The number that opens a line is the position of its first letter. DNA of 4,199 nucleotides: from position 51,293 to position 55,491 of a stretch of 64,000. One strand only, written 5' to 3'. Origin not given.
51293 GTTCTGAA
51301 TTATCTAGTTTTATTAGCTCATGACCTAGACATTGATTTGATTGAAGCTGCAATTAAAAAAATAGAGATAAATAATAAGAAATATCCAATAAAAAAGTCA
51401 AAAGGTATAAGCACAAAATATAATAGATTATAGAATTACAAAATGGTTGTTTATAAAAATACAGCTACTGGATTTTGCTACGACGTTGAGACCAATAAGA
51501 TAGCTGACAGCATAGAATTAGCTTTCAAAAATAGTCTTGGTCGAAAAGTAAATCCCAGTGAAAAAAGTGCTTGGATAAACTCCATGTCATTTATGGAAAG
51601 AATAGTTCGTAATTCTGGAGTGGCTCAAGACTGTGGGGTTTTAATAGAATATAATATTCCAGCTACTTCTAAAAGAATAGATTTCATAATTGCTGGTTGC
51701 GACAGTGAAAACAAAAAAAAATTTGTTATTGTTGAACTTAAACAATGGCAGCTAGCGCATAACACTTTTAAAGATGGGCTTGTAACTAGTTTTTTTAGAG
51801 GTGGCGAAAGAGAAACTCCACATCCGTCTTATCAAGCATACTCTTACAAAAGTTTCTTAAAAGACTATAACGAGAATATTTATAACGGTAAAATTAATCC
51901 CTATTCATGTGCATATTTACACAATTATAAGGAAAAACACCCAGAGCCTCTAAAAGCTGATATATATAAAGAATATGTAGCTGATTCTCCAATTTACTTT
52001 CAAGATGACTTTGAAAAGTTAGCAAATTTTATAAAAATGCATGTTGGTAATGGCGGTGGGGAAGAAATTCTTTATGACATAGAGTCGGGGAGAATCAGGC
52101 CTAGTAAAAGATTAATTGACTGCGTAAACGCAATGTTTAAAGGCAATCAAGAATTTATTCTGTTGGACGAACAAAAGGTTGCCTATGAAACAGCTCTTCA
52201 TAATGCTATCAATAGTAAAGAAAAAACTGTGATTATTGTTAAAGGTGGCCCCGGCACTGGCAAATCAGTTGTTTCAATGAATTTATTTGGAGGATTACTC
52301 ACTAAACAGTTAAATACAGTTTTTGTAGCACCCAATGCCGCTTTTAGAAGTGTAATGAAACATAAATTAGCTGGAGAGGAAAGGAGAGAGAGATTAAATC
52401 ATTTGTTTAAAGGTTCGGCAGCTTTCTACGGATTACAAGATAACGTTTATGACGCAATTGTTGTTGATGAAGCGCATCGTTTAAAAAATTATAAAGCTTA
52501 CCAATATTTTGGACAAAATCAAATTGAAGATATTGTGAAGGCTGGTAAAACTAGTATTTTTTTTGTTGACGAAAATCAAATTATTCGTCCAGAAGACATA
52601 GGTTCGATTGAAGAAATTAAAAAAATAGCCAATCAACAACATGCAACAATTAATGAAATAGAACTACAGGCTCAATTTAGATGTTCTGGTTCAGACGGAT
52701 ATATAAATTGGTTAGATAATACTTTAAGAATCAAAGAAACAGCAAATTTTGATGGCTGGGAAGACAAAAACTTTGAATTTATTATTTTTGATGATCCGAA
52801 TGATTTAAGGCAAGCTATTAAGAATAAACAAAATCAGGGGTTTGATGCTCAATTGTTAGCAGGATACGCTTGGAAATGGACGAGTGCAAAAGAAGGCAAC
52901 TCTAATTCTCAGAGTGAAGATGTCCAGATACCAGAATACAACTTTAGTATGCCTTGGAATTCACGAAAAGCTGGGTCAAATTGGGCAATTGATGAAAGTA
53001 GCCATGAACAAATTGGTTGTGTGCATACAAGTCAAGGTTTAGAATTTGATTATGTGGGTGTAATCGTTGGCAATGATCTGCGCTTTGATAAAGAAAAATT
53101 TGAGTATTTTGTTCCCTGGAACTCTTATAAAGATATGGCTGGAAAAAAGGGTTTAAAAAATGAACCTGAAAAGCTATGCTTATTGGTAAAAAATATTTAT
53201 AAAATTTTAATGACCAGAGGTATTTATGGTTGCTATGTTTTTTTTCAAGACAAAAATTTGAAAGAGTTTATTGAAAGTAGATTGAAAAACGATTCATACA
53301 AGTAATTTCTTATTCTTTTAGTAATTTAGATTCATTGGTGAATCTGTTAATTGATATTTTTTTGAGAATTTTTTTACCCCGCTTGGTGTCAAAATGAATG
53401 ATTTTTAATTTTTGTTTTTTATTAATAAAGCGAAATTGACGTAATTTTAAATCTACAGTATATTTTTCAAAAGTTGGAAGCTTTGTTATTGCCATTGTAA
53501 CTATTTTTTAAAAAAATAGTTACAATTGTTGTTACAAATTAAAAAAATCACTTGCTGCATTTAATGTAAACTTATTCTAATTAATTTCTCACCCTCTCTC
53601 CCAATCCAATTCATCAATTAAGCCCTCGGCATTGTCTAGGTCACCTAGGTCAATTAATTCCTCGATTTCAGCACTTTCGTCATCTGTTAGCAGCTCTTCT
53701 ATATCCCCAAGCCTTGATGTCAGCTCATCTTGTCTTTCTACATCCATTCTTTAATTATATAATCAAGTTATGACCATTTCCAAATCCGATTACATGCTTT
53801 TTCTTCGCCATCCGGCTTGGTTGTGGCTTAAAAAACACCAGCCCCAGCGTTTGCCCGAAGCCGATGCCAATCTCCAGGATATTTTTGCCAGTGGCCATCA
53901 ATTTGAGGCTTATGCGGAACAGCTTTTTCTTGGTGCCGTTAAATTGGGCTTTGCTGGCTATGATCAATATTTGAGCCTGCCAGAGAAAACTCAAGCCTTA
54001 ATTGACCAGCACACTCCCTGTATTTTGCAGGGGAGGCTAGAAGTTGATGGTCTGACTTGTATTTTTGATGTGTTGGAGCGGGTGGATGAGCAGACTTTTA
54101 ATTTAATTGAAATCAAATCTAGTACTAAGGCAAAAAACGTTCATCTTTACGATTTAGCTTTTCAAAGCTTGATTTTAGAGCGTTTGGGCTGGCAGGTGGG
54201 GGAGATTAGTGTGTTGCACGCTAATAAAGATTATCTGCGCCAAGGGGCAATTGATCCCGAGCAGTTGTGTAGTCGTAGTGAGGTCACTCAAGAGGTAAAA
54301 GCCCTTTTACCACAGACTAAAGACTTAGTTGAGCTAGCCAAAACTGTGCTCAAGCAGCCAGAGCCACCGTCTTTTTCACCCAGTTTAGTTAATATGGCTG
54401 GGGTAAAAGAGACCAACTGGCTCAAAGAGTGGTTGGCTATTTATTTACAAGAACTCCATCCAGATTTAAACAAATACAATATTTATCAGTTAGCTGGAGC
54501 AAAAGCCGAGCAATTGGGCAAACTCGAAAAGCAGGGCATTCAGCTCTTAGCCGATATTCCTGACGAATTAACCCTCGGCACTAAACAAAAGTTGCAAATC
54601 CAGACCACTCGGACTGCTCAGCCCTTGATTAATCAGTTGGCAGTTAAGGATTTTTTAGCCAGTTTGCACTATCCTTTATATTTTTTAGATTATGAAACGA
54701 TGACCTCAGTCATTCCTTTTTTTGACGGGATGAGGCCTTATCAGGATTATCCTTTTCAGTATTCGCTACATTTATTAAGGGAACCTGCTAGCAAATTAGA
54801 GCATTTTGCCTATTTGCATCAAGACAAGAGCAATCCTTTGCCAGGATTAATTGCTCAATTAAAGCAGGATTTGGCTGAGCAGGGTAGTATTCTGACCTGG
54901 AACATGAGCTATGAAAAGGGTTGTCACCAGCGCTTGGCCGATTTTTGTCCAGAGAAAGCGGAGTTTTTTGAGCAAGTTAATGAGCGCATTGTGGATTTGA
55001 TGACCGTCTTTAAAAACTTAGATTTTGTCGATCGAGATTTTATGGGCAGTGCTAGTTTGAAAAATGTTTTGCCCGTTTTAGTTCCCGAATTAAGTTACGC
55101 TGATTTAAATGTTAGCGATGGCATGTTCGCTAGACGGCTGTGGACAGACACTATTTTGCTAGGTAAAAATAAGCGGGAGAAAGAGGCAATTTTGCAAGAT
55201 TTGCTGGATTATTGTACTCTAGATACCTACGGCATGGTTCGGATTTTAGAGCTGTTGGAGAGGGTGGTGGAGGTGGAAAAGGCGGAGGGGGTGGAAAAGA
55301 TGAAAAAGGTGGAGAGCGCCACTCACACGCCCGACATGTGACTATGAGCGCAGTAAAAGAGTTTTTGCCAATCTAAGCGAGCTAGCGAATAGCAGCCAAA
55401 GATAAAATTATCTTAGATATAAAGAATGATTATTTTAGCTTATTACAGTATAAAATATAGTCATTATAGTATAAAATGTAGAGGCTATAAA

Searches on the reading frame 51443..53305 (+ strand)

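Call 3: search_protein_families(library=pfam, proteins=[window:51443-53305:+], max_evalue=0.1)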
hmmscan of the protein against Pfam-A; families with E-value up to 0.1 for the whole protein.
window:51443-53305:+ (620 aa): 14 families
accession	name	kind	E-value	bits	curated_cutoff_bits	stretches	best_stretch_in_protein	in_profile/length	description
PF09848.15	SLFN-g3_helicase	-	2.5e-92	310.3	24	1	261-603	1-354/354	Schlafen group 3, DNA/RNA helicase domain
PF04851.21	ResIII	-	1e-06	29.2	22.5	1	240-324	4-106/164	Type III restriction enzyme, res subunit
PF13401.12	AAA_22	-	0.00011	23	27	1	260-364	4-104/130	AAA domain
PF13245.12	AAA_19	-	0.00012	22.7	25.1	1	255-381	4-130/134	AAA domain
PF13604.12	AAA_30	-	0.00077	19.7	27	1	254-353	11-106/191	AAA domain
PF00580.27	UvrD-helicase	-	0.0032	17.6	23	1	252-474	5-157/271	UvrD/REP helicase N-terminal domain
PF05970.20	PIF1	-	0.01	15.9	25.9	1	240-296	2-57/223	PIF1-like helicase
PF06745.19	ATPase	-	0.024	14.5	26.6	1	260-299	18-58/231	KaiC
PF24883.2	NPHP3_N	-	0.04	14.6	24.8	0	257-290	17-51/164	Nephrocystin 3, N-terminal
PF20720.3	nSTAND3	-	0.053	13.7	27.2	1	259-295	15-51/155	Novel STAND NTPase 3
PF13086.12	AAA_11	-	0.053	13.7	27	0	250-288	8-44/257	AAA domain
PF12775.13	AAA_7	-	0.057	13.4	25.8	0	246-303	20-75/181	P-loop containing dynein motor region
PF25199.1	nSTAND_NTPase5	-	0.07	13.4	34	0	254-300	34-81/145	Novel STAND NTPase 5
PF13521.12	AAA_28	-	0.091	13.4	27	0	264-314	2-45/164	AAA domain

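Call 57: search_protein_families(library=padloc, proteins=[window:51443-53305:+], max_evalue=0.01)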
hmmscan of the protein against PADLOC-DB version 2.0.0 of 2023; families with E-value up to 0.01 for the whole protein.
window:51443-53305:+ (620 aa): 6 families
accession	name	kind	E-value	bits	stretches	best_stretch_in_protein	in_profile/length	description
PDLC05014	PDC-S41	-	7.5e-22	75.4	2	3-317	5-293/657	-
PDLC02350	AbiO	-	4.6e-15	53.3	1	219-493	157-399/468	AbiO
PDLC02372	Nhi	-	1.2e-14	51.9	1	235-493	178-402/470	-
PDLC00128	GajB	-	0.00024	18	1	393-605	489-665/685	UrvD helicase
PDLC04140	mad8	-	0.00098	16.7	1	254-454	20-165/314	mads_8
PDLC02194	Hhe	-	0.0027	12.9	1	227-309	409-488/1911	-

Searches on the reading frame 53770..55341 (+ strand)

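Call 36: search_protein_families(library=pfam, proteins=[window:53770-55341:+], max_evalue=0.001)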
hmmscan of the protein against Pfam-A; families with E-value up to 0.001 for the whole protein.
window:53770-55341:+ (523 aa): 1 family
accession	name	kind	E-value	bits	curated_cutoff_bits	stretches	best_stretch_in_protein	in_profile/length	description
PF11074.14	DUF2779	-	1.9e-36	125.6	23.3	1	304-429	1-126/126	Domain of unknown function(DUF2779)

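Call 57: search_protein_families(library=padloc, proteins=[window:53770-55341:+], max_evalue=0.01)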
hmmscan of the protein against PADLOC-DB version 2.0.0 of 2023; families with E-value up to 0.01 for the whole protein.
window:53770-55341:+ (523 aa): 3 families
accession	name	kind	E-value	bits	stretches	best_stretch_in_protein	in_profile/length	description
PDLC01250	Cas4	-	0.00024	19.4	1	89-182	56-147/168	"CAS-I,CAS-II,CAS-III,CAS-IV,CAS-V,CAS-VI; acquisition_associated"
PDLC01611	Cas4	-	0.0021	16.4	1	98-182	54-135/158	"CAS-I,CAS-II,CAS-III,CAS-IV,CAS-V,CAS-VI; acquisition_associated"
PDLC01447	Cas4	-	0.0061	15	0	89-201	49-141/161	"CAS-I,CAS-II,CAS-III,CAS-IV,CAS-V,CAS-VI; acquisition_associated"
